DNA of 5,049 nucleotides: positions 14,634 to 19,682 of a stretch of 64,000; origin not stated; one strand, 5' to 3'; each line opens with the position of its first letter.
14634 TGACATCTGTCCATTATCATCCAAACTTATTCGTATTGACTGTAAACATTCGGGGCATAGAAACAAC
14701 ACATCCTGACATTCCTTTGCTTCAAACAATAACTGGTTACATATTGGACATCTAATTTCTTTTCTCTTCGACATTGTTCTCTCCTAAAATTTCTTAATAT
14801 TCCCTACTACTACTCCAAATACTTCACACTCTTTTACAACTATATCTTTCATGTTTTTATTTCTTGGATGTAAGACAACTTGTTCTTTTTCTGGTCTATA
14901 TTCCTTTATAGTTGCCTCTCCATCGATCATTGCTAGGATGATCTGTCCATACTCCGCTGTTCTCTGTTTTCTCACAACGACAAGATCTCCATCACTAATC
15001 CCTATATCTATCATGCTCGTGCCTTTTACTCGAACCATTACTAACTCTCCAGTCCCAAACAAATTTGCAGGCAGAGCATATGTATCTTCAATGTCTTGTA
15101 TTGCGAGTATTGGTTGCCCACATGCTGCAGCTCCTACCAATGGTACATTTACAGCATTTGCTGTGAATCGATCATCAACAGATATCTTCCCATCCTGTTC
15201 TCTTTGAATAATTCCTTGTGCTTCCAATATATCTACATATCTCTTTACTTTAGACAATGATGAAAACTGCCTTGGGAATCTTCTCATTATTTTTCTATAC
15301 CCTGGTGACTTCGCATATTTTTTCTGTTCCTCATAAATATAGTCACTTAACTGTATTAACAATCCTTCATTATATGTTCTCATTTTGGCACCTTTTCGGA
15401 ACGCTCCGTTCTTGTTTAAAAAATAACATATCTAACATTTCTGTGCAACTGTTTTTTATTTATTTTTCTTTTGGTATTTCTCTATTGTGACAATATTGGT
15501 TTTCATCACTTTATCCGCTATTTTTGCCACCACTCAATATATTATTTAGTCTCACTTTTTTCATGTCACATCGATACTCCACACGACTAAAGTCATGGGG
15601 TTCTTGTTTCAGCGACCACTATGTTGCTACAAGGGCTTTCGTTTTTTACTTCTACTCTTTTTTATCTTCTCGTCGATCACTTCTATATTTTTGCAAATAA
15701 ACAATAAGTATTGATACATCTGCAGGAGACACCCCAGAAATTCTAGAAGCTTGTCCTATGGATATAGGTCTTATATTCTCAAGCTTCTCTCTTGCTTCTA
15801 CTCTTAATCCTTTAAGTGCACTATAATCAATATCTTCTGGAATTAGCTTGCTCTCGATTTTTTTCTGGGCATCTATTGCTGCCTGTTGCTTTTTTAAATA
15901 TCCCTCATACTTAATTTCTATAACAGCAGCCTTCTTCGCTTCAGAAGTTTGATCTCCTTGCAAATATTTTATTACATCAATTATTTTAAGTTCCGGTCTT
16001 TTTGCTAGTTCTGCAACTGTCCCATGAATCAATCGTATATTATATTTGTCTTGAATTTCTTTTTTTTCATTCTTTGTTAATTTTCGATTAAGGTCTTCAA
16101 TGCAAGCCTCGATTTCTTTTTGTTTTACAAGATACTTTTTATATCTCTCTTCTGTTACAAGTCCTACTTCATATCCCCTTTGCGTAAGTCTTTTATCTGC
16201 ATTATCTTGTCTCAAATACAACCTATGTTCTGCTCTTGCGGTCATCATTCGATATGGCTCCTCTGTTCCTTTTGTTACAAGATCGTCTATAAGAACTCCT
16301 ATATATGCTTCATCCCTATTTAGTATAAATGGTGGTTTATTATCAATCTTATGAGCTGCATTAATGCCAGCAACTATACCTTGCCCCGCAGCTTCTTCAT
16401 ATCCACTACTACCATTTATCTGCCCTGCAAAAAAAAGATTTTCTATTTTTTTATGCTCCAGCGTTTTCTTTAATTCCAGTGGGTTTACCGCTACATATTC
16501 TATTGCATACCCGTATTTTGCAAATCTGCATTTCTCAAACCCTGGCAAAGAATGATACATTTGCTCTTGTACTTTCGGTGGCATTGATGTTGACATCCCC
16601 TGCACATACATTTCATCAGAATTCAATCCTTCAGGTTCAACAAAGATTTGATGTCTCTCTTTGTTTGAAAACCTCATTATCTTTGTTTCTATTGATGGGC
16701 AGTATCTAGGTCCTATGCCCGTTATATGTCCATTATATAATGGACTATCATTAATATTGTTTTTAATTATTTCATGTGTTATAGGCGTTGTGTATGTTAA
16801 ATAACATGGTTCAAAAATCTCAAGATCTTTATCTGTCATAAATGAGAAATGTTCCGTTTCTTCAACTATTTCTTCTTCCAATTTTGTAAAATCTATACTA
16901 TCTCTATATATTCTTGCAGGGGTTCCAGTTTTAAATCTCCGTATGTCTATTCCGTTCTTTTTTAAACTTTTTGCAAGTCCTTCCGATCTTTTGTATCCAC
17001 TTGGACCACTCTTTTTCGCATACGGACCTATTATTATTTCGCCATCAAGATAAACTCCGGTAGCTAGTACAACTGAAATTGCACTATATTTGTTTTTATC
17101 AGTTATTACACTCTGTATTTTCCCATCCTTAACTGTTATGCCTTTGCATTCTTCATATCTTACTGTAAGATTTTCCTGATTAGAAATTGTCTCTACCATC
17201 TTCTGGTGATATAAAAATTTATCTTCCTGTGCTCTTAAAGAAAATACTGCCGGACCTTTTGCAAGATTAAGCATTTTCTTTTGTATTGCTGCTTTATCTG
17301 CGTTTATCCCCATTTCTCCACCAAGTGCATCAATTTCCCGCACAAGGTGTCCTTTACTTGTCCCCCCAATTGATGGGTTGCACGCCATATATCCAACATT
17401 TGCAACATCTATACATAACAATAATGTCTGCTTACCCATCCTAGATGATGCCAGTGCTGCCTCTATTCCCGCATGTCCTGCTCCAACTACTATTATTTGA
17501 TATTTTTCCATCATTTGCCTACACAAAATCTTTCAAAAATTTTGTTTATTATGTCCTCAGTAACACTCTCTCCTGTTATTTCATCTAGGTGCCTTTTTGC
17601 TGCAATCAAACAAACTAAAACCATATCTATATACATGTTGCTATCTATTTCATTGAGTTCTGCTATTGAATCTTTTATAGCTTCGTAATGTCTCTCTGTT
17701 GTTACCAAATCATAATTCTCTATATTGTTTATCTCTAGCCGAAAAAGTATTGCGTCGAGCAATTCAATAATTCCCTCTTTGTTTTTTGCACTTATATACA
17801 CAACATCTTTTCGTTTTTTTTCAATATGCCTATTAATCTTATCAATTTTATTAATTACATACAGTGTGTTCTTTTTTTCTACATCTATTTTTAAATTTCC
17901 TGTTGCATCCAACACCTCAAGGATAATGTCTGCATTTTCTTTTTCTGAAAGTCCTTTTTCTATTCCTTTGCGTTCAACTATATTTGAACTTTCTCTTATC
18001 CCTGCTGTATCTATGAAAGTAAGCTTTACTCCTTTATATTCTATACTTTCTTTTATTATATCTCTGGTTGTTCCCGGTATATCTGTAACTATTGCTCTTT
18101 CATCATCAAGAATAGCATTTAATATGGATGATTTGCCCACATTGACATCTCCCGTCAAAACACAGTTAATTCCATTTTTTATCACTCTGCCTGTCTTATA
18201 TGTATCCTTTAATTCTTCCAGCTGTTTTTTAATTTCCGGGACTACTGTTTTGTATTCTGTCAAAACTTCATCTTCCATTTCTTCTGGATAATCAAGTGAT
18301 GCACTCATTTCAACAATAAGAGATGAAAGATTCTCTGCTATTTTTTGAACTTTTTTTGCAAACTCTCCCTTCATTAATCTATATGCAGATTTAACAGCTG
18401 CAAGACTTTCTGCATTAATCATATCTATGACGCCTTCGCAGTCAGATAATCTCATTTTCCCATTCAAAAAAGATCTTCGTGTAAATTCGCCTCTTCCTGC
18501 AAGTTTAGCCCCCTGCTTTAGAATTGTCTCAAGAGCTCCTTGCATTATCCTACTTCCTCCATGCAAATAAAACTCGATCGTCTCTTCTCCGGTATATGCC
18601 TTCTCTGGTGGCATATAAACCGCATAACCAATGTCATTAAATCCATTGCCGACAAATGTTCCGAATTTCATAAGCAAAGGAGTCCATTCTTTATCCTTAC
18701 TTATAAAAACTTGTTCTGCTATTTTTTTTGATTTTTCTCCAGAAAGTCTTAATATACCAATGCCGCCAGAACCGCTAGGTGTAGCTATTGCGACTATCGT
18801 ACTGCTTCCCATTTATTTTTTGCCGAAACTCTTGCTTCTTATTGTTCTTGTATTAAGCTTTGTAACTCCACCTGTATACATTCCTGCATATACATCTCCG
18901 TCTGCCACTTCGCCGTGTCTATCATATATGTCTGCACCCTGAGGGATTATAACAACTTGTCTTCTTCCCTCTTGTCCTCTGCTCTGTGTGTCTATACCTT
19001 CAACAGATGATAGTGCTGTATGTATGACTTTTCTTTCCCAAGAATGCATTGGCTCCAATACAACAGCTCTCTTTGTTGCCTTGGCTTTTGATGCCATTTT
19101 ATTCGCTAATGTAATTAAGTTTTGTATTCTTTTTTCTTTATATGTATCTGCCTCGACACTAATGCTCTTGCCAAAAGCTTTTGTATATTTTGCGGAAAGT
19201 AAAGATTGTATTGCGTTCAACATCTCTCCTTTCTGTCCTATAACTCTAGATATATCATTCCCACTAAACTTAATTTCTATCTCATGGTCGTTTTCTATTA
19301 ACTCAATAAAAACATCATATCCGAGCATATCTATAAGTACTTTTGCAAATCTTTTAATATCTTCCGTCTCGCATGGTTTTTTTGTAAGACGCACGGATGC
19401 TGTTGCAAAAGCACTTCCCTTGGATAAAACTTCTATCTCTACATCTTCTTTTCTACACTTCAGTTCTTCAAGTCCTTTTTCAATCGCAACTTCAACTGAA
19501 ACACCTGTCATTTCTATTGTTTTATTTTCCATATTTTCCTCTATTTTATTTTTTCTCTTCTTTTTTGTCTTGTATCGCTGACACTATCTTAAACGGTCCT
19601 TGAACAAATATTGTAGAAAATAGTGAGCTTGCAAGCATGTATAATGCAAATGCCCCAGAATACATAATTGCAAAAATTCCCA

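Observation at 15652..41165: Scrambled origin neighbourhood: dnaA alone is inverted, tail-to-tail with dnaN, and gyrBA and rsmG-parB sit on swapped sides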

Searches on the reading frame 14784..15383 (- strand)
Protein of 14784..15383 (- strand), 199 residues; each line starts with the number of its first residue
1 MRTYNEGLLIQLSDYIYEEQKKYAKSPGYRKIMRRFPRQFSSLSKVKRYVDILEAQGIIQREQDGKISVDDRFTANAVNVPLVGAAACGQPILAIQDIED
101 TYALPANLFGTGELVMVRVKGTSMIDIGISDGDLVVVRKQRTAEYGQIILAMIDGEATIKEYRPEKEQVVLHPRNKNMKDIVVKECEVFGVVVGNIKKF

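Call 5: search_protein_families(library=ncbifam, proteins=[window:14784-15383:-])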
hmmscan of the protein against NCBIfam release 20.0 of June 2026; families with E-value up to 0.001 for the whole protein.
window:14784-15383:- (199 aa): 3 families
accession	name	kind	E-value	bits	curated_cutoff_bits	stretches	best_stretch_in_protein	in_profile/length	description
TIGR00498.1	lexA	equivalog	8.4e-42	143.1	110.95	1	14-198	13-201/203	transcriptional repressor LexA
NF007621.2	PRK10276.1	subfamily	9.4e-21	74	110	1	116-197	31-115/115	translesion error-prone DNA polymerase V autoproteolytic subunit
NF051876.1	transXXX_HumD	equivalog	5.1e-05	23.2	120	1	121-192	34-111/129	HumD family translesion DNA polymerase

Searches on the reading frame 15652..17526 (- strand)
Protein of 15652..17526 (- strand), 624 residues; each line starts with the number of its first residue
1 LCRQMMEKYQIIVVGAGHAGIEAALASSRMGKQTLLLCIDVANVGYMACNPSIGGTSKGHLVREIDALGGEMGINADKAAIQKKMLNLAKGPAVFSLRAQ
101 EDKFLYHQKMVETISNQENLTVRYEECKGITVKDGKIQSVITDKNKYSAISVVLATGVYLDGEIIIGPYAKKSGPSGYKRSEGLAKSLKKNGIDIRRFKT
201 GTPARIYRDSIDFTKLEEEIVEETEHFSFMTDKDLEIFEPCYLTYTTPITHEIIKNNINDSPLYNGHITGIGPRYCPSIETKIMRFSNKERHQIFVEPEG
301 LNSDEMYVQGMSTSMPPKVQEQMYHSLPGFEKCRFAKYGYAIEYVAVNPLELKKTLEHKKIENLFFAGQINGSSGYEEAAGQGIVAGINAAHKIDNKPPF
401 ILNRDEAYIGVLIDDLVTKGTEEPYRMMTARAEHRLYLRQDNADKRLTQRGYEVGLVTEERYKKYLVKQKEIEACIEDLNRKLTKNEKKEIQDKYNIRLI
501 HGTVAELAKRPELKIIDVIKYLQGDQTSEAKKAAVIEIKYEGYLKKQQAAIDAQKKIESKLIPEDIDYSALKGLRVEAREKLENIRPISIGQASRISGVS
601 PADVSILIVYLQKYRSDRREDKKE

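Call 4: search_protein_families(library=ncbifam, proteins=[window:15652-17526:-])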
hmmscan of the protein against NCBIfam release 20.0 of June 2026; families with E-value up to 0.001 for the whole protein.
window:15652-17526:- (624 aa): 9 families
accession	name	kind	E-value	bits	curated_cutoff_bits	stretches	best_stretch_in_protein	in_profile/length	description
TIGR00136.1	mnmG_gidA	equivalog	1e-239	797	524.85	1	9-614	1-615/616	tRNA uridine-5-carboxymethylaminomethyl(34) synthesis enzyme MnmG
NF003739.0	PRK05335.1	equivalog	2.6e-19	69.3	262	1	309-428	279-397/441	methylenetetrahydrofolate--tRNA-(uracil(54)-C(5))-methyltransferase (FADH(2)-oxidizing) TrmFO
TIGR00137.1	gid_trmFO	equivalog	3.8e-16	58.9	428.65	1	309-423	276-390/433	FADH(2)-oxidizing methylenetetrahydrofolate--tRNA-(uracil(54)-C(5))-methyltransferase TrmFO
NF046103.1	NOXase_Strep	equivalog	4.9e-06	25.8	600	0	106-159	191-243/442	H2O-forming NADH oxidase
NF007123.0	PRK09564.1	equivalog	1.6e-05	23.8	458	0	109-165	195-251/444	CoA-disulfide reductase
TIGR04018.1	Bthiol_YpdA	hypoth_equivalog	0.00011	21.1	339.9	0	113-159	78-124/316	YpdA family putative bacillithiol disulfide reductase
NF053717.1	VnlPnlRedVprA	equivalog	0.00019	20.4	600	0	7-37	5-35/481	vinyl phenol reductase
TIGR01350.1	lipoamide_DH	equivalog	0.00089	18.1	408.8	0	8-157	1-140/461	dihydrolipoyl dehydrogenase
NF005691.0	PRK07494.1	equivalog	0.0009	17.9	459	0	4-38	4-38/404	UbiH/UbiF family hydroxylase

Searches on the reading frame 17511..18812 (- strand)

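Call 5: search_protein_families(library=ncbifam, proteins=[window:17511-18812:-])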
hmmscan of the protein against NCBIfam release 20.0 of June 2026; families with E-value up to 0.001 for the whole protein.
window:17511-18812:- (433 aa): 16 families
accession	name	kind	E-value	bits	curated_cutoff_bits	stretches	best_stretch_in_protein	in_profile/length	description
NF003661.0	PRK05291.1-3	equivalog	1.2e-98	331.4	380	1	4-433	4-448/448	tRNA uridine-5-carboxymethylaminomethyl(34) synthesis GTPase MnmE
TIGR00450.1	mnmE_trmE_thdF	equivalog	9.2e-94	315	252.6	1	10-433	1-446/446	tRNA uridine-5-carboxymethylaminomethyl(34) synthesis GTPase MnmE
TIGR03594.1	GTPase_EngA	equivalog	2e-28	99.6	306.7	1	190-307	156-271/432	ribosome biogenesis GTPase Der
TIGR00231.1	small_GTP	domain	1.9e-20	73.3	42.5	1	214-344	3-151/164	GTP-binding protein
TIGR03918.1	GTP_HydF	equivalog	1.1e-19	70.6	325.55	1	216-362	9-170/392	[FeFe] hydrogenase H-cluster maturation GTPase HydF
NF000908.1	PRK00089.1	equivalog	1.4e-17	63.9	237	1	218-376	7-185/291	GTPase Era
NF007071.0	PRK09518.1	equivalog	3.7e-15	55.5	953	1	195-276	425-506/706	bifunctional cytidylate kinase/GTPase Der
NF002828.0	PRK03003.1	equivalog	1.4e-14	53.6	631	1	198-277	197-276/477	ribosome biogenesis GTPase Der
TIGR03156.1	GTP_HflX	equivalog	3.2e-11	42.7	216.75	1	191-355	163-347/351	GTPase HflX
TIGR00437.1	feoB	equivalog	1.6e-10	40.4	315.65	1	221-393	1-189/594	ferrous iron transport protein B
TIGR03596.1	GTPase_YlqF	equivalog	4.9e-10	39.2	208.2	1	185-272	89-173/276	ribosome biogenesis GTPase YlqF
TIGR00436.1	era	equivalog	7.2e-10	38.7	116.25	1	220-354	6-141/270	GTPase Era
TIGR03598.1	GTPase_YsxC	equivalog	1e-07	31.8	124.45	1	213-343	17-159/186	ribosome biogenesis GTP-binding protein YihA/YsxC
TIGR03597.1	GTPase_YqeH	equivalog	3.9e-07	29.6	297.4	1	197-280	141-223/361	ribosome biogenesis GTPase YqeH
TIGR00993.1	3a0901s04IAP86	subfamily_domain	0.00012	20.4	660.7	1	214-276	118-180/763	chloroplast protein import component Toc86/159, G and M domains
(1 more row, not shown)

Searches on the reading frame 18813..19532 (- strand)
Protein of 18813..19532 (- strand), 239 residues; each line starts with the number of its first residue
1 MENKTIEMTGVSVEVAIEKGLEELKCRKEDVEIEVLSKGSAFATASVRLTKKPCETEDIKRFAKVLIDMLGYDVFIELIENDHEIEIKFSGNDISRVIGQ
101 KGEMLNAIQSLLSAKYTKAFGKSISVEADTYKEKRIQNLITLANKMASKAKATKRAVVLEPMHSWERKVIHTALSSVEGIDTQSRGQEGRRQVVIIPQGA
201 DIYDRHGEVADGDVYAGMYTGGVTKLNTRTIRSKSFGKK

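Call 5: search_protein_families(library=ncbifam, proteins=[window:18813-19532:-])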
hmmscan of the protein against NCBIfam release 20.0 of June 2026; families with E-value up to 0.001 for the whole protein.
window:18813-19532:- (239 aa): 2 families
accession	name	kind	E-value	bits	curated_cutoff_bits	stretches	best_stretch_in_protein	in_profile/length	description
NF041568.1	Jag_EloR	equivalog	1.7e-45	155.5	145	1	6-196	2-202/203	RNA-binding cell elongation regulator Jag/EloR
NF001748.0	PRK00468.1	equivalog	0.00028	21.2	106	1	59-119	5-66/75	KH domain-containing protein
